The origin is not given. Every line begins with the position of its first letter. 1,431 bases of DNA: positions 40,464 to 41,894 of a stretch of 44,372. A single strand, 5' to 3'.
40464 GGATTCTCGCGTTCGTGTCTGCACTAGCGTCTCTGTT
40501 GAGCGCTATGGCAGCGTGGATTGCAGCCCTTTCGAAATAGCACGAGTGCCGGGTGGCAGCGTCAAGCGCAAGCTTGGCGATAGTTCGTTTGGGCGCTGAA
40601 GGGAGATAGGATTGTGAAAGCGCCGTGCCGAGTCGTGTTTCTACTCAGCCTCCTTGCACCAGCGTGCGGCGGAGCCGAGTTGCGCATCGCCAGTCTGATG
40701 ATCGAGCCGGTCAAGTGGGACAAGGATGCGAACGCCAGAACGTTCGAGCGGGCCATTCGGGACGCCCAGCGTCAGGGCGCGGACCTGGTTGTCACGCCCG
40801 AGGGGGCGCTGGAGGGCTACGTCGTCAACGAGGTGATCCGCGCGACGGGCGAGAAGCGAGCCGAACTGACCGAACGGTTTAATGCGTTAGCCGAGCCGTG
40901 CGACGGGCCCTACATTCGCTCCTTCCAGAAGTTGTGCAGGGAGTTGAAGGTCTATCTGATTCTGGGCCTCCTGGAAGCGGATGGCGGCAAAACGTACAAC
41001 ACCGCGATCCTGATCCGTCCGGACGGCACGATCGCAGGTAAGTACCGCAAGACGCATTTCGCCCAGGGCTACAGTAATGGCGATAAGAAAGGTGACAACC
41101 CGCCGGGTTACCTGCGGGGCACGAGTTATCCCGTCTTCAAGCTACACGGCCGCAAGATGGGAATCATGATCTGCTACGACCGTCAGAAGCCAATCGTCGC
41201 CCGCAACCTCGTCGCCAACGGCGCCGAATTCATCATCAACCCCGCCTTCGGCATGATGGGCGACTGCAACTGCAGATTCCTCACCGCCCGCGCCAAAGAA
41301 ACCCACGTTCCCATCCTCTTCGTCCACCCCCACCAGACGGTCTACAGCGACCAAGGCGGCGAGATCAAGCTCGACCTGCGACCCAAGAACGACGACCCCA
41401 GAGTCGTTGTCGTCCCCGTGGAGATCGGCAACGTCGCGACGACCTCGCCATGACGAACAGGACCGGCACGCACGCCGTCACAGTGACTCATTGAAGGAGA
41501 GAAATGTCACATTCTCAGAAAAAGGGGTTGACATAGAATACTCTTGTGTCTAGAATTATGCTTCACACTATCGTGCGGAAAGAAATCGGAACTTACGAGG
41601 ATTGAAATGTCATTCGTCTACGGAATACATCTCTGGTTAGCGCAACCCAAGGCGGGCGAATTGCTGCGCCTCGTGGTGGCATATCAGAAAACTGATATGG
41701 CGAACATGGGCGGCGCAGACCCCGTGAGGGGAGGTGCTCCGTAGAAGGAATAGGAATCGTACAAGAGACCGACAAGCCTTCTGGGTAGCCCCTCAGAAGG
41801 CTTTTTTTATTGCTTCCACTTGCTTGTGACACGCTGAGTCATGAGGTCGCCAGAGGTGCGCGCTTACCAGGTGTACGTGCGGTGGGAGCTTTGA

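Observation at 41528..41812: Stand-alone promoter-to-terminator unit in a lower-GC non-coding island: candidate sRNA or 45-aa peptide gene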

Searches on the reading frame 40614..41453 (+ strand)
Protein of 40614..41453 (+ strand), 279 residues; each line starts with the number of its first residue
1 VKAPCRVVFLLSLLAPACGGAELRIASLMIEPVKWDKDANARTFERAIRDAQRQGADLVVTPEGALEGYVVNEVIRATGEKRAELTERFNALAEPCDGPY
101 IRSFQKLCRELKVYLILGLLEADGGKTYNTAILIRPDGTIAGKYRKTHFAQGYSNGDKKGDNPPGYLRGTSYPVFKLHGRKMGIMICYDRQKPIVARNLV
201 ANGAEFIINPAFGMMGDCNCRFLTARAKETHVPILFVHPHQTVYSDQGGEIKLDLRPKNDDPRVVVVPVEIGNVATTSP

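Call 9: search_protein_families(library=pfam, proteins=[window:40614-41453:+], max_evalue=0.1)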
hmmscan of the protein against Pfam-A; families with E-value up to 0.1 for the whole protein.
window:40614-41453:+ (279 aa): 1 family
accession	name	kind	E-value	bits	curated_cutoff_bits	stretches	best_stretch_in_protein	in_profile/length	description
PF00795.27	CN_hydrolase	-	4.5e-36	124.9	23.2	1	24-237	1-205/256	Carbon-nitrogen hydrolase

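Call 10: find_encoding_contigs(protein=window:40614-41453:+, flank=6000, max_places=10)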
Protein window:40614-41453:+ (279 aa): no gene with exactly this product is on record in the collection.

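Call 12: find_homologous_proteins(query=window:40614-41453:+, max_evalue=1e-30)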
Query window:40614-41453:+ (279 aa): 370 proteins with E <= 1e-30 among 2419 candidates; the best 120 are listed.
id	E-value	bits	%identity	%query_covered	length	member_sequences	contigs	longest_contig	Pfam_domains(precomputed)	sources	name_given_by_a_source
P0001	4.1e-166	569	90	97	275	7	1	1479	PF00795.28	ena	-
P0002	1.1e-154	532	83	97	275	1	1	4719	PF00795.28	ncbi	-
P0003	2.3e-150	518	80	98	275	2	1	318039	PF00795.28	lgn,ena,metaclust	metaclust:\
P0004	7.9e-148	509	78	97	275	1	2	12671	PF00795.28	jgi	-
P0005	3.2e-144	497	77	97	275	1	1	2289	PF00795.28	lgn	-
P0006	4.6e-139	481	74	97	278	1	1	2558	PF00795.28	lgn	-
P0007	2.5e-138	478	77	94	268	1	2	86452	PF00795.28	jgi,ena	-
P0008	3.8e-138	478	74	100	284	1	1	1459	PF00795.28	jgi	jgi:5-aminopentanamidase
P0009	8.2e-137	473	75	95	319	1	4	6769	PF00795.28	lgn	-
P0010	3.4e-135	468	74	97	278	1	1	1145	PF00795.28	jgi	-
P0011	9.5e-135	466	74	96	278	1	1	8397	PF00795.28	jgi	jgi:predicted amidohydrolase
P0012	4.9e-134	464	75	94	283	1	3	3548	PF00795.28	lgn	-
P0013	9.3e-132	457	73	95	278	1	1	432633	PF00795.28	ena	-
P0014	7.2e-129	447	70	97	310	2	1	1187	PF00795.28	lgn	-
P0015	1.8e-125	436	71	94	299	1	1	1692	PF00795.28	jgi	jgi:predicted amidohydrolase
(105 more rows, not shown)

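Call 13: find_encoding_contigs(protein=P0003, flank=5000, max_places=3)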
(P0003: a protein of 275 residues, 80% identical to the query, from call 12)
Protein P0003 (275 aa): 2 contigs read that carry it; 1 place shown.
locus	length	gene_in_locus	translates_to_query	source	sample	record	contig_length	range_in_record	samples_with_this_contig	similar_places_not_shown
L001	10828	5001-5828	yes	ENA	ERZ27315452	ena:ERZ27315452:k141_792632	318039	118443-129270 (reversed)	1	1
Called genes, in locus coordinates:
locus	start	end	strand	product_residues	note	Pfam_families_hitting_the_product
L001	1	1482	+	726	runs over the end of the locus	PF00982:Glyco_transf_20, PF02358:Trehalose_PPase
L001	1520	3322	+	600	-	PF19291:TREH_N, PF00723:Glyco_hydro_15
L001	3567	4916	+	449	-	-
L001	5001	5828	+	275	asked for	PF00795:CN_hydrolase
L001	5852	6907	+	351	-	-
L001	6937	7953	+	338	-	PF01120:Alpha_L_fucos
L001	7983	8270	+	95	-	-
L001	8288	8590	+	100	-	-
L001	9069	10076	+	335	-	-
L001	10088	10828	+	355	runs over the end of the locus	PF00701:DHDPS (faint)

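Call 14: find_encoding_contigs(protein=P0007, flank=5000, max_places=3)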
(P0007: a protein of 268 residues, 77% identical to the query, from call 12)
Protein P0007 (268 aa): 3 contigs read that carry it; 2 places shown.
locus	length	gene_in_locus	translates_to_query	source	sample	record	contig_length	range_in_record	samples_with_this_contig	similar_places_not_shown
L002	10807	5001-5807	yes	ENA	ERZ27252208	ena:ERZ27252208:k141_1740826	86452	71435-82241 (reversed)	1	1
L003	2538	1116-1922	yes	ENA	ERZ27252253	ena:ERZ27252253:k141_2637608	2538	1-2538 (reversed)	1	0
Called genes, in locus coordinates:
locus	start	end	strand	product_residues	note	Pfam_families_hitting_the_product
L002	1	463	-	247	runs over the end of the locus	PF13392:HNH_3, PF00847:AP2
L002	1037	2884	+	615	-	-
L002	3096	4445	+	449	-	-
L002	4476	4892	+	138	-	-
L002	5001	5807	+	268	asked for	PF00795:CN_hydrolase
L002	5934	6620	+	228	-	-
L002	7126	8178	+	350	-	-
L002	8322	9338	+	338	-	PF01120:Alpha_L_fucos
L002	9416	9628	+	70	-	-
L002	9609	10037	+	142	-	-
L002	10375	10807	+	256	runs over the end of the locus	PF13489:Methyltransf_23 (weak), PF13847:Methyltransf_31, PF08241:Methyltransf_11, PF08242:Methyltransf_12, PF13649:Methyltransf_25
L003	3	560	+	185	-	?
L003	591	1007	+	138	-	-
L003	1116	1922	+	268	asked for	PF00795:CN_hydrolase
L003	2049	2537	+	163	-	?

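Call 15: find_encoding_contigs(protein=P0013, flank=5000, max_places=3)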
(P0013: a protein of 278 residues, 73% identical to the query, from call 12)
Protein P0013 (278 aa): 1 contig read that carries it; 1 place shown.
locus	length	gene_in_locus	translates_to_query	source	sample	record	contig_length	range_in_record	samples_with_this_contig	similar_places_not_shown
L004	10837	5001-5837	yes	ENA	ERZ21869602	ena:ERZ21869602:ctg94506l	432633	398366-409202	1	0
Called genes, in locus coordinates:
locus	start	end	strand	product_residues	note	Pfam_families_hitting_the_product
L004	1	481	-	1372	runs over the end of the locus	PF00932:LTD, PF08757:CotH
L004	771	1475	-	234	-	PF00117:GATase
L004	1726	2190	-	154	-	PF13358:DDE_3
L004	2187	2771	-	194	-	PF13384:HTH_23, PF13518:HTH_28, PF13551:HTH_29, PF13565:HTH_32, PF13592:HTH_33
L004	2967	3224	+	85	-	-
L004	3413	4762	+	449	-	-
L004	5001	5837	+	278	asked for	PF00795:CN_hydrolase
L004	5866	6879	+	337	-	PF01120:Alpha_L_fucos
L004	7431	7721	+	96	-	-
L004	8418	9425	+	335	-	-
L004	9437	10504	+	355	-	PF00701:DHDPS (faint)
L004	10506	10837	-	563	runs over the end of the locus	PF13517:FG-GAP_3, PF07593:UnbV_ASPIC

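Call 20: find_encoding_contigs(protein=P0001, flank=5000, max_places=5)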
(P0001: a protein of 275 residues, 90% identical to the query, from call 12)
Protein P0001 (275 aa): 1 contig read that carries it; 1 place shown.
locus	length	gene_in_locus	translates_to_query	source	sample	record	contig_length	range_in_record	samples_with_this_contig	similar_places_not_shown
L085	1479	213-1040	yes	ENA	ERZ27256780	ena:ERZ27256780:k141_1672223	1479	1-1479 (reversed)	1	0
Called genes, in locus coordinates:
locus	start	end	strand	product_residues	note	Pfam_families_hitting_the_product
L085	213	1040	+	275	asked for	PF00795:CN_hydrolase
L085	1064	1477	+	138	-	?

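Call 21: find_encoding_contigs(protein=P0002, flank=5000, max_places=5)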
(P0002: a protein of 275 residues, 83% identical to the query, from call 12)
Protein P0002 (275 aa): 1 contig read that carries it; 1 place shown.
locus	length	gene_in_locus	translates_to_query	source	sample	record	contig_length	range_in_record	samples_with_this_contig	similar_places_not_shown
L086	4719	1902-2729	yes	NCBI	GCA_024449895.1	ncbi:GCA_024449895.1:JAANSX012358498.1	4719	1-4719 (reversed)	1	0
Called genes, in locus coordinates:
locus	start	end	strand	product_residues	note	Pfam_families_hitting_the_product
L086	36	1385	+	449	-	-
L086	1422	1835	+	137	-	PF14119:DUF4288 (weak)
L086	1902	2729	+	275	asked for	PF00795:CN_hydrolase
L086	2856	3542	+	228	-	-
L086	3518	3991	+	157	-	-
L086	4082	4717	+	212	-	?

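Call 48: search_protein_families(library=padloc, proteins=[window:40614-41453:+], max_evalue=0.01)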
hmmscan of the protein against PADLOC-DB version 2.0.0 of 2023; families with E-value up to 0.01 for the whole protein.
window:40614-41453:+ (279 aa): 0 families

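Call 49: search_protein_families(library=ncbifam, proteins=[window:40614-41453:+], max_evalue=0.01)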
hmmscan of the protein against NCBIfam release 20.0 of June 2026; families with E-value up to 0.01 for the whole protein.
window:40614-41453:+ (279 aa): 11 families
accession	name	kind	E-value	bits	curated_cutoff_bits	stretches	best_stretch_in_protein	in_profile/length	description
TIGR03381.1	agmatine_aguB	equivalog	4.1e-24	85.4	410.25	1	33-211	10-174/279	N-carbamoylputrescine amidase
NF040852.1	nitrile_Arch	equivalog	4.6e-21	75.1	500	1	24-232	2-190/262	nitrilase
TIGR00546.1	lnt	equivalog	4.1e-18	65.8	132.9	2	37-148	177-272/395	apolipoprotein N-acyltransferase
NF033621.1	de_GSH_amidase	exception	1.2e-16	60.9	355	1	33-218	9-177/260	deaminated glutathione amidase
NF010588.0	PRK13981.1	equivalog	1.2e-13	50.3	479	1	23-237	5-204/546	NAD+ synthase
NF009803.0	PRK13287.1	equivalog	3.4e-12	45.8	406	1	52-209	49-187/333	formamidase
TIGR04048.1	nitrile_sll0784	equivalog_domain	3.9e-11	42.5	502.6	1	23-204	3-176/301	Nit6803 family nitrilase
NF043013.1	DeGluthAmidYersProt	equivalog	4e-07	29.4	500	1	94-235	59-208/278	deaminated glutathione amidase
NF009802.0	PRK13286.1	equivalog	7.5e-06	25.1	427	1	55-215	51-194/345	aliphatic amidase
NF007757.0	PRK10438.1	equivalog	1.6e-05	24.3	249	1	27-200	7-154/256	amidohydrolase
NF002730.0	PRK02628.1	equivalog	0.002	16.4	473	1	24-147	14-123/677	NAD(+) synthase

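Call 86: list_cluster_members(proteins=[P0001, L087:123-962:+])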
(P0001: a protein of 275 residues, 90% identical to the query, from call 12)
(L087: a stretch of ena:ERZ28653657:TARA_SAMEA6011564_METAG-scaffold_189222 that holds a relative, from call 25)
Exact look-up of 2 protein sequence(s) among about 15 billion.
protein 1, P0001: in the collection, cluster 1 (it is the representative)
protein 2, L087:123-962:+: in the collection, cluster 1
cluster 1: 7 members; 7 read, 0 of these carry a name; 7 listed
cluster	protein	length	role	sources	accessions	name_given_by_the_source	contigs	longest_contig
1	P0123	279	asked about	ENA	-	-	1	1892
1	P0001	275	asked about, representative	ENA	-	-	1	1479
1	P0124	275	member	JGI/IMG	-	-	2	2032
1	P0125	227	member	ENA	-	-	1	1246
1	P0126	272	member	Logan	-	-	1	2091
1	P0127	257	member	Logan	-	-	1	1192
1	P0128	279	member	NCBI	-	-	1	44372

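Call 87: find_encoding_contigs(protein=P0126, flank=3000, max_places=4)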
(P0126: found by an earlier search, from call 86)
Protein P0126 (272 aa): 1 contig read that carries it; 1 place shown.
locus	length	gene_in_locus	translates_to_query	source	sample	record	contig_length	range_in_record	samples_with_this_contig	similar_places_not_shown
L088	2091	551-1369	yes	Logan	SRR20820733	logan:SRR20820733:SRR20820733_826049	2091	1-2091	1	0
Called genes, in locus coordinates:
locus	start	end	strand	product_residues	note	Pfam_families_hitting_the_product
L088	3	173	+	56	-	?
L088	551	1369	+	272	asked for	PF00795:CN_hydrolase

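Call 88: find_encoding_contigs(protein=P0124, flank=3000, max_places=4)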
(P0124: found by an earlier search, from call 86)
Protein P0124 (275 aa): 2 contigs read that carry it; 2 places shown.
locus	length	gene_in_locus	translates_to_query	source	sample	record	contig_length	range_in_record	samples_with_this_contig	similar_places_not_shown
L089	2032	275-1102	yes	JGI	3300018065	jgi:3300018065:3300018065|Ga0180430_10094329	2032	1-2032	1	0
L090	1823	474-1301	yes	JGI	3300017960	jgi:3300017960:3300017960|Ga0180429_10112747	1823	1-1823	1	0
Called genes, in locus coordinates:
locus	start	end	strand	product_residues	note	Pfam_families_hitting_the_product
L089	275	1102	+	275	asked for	PF00795:CN_hydrolase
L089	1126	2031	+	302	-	?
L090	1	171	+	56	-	?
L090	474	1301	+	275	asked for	PF00795:CN_hydrolase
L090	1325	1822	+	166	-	?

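Call 91: find_encoding_contigs(protein=P0125, flank=3000, max_places=4)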
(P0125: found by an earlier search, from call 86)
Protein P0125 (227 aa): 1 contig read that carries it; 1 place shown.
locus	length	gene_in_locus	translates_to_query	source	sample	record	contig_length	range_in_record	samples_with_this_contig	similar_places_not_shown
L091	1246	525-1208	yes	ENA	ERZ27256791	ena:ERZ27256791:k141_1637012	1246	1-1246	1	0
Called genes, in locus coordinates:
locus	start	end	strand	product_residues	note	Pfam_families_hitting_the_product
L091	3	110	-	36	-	?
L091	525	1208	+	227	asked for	PF00795:CN_hydrolase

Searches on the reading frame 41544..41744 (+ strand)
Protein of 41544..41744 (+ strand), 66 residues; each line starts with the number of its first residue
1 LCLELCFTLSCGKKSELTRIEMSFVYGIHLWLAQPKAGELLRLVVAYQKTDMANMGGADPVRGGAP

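Call 9: search_protein_families(library=pfam, proteins=[window:41544-41744:+], max_evalue=0.1)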
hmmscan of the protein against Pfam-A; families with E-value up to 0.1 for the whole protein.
window:41544-41744:+ (66 aa): 0 families

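Call 23: find_related_loci(query=window:41544-41744:+, collection=metagenome_contigs, flank=5000)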
Query window:41544-41744:+ (66 aa) in metagenome_contigs; peptide patterns used: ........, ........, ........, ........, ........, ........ (x = any residue, [..] = any of these).
600 stretches matched a pattern, but none encodes a relative of the query by tblastn (E <= 1e-3).

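Call 24: find_homologous_proteins(query=window:41544-41744:+, max_evalue=10)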
Query window:41544-41744:+ (66 aa): 2 proteins with E <= 10 among 5 candidates.
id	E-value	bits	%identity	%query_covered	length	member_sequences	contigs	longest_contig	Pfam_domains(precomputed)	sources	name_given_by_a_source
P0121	8.7e-22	94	100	68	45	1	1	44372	-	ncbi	-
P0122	3.2e-15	73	82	68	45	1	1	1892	-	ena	-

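Call 25: find_encoding_contigs(protein=P0122, flank=5000, max_places=5)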
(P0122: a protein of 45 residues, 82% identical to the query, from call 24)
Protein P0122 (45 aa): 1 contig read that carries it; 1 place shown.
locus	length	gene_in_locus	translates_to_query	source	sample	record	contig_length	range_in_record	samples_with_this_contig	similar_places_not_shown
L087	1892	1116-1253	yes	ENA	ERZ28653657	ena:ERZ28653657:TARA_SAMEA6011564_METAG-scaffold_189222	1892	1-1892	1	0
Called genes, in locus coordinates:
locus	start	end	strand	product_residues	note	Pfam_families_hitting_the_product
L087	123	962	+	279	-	PF00795:CN_hydrolase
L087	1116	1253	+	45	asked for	-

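Call 26: find_encoding_contigs(protein=P0121, flank=3000, max_places=5)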
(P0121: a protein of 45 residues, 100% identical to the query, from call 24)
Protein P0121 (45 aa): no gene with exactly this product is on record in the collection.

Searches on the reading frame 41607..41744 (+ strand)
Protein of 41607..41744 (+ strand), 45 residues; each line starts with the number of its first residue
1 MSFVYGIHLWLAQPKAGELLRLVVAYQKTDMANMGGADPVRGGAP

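Call 9: search_protein_families(library=pfam, proteins=[window:41607-41744:+], max_evalue=0.1)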
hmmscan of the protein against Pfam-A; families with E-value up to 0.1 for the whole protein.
window:41607-41744:+ (45 aa): 0 families

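Call 33: search_protein_representatives(protein=window:41607-41744:+)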
Query: 45 residues. Proteins with E-value up to 0.001 (for the whole library): 1; up to 1e-10: 1; up to 1e-30: 0. The best 1 are listed.
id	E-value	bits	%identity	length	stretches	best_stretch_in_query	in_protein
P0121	3.4e-23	94.9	100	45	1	1-45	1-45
